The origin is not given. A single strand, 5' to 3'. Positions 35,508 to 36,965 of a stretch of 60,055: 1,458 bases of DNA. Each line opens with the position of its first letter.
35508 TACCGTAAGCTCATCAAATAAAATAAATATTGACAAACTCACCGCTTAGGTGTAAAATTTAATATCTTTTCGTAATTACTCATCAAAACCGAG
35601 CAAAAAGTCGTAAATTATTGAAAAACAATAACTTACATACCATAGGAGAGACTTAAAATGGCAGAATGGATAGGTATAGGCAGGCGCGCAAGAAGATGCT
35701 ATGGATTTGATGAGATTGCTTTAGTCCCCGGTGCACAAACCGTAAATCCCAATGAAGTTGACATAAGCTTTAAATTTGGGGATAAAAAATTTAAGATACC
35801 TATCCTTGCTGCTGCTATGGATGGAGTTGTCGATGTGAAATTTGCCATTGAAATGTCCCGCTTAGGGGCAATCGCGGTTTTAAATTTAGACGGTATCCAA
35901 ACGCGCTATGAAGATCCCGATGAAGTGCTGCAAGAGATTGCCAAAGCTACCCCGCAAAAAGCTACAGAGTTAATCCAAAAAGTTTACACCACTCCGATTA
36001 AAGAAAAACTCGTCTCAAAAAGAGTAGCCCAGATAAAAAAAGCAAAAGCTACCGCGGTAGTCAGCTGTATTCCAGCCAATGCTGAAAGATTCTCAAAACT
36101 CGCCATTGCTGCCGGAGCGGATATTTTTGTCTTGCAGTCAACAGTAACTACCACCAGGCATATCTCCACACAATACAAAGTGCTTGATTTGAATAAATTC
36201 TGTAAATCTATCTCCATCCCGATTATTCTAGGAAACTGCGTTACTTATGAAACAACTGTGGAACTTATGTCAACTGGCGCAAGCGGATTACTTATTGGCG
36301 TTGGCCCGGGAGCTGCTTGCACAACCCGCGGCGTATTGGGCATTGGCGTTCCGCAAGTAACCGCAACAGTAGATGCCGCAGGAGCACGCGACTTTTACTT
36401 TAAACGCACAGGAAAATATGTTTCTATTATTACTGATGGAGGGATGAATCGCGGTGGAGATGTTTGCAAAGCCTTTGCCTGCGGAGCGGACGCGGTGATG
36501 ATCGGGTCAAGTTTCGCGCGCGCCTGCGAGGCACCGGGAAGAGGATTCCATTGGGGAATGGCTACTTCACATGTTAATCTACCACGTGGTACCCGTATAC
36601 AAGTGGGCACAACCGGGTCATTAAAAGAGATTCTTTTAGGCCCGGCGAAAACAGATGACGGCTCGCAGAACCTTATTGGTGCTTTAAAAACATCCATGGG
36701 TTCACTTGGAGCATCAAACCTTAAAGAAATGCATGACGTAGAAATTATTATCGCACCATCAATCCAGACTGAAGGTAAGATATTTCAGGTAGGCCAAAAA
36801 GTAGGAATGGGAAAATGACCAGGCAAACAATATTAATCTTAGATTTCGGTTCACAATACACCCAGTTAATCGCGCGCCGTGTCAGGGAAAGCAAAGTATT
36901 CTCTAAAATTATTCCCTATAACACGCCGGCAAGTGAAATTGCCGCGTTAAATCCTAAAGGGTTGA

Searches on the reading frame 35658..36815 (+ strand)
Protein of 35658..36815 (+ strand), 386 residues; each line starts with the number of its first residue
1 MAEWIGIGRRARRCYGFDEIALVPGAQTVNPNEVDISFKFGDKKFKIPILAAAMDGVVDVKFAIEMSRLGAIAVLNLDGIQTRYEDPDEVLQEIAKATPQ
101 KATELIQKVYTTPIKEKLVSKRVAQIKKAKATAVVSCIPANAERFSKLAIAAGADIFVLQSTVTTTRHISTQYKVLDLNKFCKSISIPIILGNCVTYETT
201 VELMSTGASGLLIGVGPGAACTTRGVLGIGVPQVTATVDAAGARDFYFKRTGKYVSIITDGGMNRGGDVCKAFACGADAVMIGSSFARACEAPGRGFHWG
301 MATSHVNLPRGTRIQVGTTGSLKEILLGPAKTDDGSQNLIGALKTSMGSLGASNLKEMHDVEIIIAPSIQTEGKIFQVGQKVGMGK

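Call 24: search_protein_families(library=pfam, proteins=[window:35658-36815:+], max_evalue=0.00001)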
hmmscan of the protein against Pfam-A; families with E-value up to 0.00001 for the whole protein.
window:35658-36815:+ (386 aa): 3 families
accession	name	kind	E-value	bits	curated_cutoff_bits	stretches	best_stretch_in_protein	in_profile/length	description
PF00478.31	IMPDH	-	1.6e-50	172.5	25.6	1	15-360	2-327/345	IMP dehydrogenase / GMP reductase domain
PF01070.24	FMN_dh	-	2.5e-11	43.6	24.9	1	115-294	121-313/350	FMN-dependent dehydrogenase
PF03060.21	NMO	-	1.8e-07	31.3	28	0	239-293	193-232/331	Nitronate monooxygenase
